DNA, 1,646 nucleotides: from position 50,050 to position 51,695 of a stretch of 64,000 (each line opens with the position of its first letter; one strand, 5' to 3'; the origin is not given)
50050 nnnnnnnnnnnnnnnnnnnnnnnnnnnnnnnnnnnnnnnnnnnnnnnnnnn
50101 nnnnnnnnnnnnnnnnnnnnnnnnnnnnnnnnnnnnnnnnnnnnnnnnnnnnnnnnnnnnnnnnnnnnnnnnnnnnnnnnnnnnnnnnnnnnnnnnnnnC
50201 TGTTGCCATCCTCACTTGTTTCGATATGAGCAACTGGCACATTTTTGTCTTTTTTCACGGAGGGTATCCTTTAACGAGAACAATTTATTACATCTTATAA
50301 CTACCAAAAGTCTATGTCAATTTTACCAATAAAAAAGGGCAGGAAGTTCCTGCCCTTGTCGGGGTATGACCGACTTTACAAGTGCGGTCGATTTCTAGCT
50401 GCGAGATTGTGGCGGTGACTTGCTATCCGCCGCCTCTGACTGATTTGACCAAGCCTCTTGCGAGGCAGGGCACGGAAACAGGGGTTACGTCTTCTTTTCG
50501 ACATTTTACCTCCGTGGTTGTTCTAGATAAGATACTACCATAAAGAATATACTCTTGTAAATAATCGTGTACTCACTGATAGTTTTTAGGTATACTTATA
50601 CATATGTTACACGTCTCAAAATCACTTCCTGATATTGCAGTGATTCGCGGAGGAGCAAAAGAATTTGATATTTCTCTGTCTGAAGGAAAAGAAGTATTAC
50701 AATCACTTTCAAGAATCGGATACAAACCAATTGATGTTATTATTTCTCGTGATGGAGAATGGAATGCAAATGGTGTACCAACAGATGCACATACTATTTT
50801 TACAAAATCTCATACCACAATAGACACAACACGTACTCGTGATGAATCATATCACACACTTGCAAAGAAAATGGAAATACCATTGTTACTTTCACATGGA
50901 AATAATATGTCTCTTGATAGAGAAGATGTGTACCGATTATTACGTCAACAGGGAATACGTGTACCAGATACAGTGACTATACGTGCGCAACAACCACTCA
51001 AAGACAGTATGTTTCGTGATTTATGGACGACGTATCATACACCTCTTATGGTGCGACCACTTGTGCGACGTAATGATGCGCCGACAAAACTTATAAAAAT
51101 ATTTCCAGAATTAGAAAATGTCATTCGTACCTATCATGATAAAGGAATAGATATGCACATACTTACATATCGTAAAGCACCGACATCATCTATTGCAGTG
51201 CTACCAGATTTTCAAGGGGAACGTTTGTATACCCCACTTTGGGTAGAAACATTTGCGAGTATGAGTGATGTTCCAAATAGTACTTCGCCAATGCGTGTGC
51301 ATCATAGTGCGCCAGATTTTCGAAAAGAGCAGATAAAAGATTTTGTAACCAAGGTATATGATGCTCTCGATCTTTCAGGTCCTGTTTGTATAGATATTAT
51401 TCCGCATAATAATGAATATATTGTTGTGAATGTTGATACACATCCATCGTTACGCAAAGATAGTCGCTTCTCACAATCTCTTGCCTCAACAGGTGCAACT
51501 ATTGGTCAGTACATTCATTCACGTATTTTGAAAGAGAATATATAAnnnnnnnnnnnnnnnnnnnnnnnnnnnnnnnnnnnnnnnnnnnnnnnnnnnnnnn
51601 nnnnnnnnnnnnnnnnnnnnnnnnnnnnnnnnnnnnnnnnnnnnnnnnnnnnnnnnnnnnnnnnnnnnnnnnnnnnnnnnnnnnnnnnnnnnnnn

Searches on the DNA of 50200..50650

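Call 52: search_rna_families(source=window, start=50200, end=50650, threshold=evalue, max_evalue=1, show_alignments=2)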
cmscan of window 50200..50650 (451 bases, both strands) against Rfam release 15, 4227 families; matches with E-value up to 1: 4.
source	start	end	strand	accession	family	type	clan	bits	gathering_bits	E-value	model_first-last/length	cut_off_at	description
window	50290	50358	+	RF02503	Atu_C9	Gene; sRNA;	-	22.6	40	0.00053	119-192/192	no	Rhizobiales sRNA Atu_C9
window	50327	50389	-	RF02551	DapZ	Cis-reg;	-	22.5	56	0.12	1-78/78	no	ABC transporter regulator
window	50283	50367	+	RF02029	sraA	Gene; sRNA;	-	21.9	56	0.52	1-95/95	no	sraA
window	50334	50357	+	RF02551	DapZ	Cis-reg;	-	19.5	56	0.55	47-70/78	no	ABC transporter regulator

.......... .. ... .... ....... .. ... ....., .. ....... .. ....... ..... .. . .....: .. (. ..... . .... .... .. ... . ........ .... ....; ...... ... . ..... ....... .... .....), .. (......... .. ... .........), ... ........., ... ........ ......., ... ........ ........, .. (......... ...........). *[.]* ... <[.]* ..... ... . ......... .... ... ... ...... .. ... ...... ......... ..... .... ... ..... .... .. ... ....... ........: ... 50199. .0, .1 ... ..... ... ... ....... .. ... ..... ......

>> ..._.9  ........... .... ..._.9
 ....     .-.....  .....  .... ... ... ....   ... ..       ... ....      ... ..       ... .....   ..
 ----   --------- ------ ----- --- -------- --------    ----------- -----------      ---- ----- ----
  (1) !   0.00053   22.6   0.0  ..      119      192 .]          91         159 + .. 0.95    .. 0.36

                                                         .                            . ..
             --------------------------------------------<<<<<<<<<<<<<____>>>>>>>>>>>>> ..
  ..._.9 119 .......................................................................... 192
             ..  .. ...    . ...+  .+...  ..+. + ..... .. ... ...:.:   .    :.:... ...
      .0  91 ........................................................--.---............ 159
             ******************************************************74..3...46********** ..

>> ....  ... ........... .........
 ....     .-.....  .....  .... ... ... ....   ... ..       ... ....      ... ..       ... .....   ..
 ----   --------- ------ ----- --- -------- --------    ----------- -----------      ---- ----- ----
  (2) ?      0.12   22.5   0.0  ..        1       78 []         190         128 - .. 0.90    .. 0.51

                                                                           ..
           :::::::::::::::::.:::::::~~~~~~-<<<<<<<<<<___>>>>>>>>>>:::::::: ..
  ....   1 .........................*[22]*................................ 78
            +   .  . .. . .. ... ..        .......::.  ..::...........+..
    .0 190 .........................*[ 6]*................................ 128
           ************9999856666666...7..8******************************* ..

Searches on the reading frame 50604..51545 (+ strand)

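Call 56: search_protein_families(library=pfam, proteins=[window:50604-51545:+], max_evalue=1)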
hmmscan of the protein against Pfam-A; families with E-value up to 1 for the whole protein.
window:50604-51545:+ (313 aa): 3 families
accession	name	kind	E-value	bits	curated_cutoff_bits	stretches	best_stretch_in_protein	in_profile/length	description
PF07478.18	Dala_Dala_lig_C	-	1e-07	32.2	24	1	112-305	1-200/204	D-ala D-ala ligase C-terminus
PF01820.27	Dala_Dala_lig_N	-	5.8e-05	24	34.6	1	11-100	2-100/121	D-ala D-ala ligase N-terminus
PF19516.4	DUF6049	-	0.079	12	30.1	1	15-78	123-184/708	Family of unknown function (DUF6049)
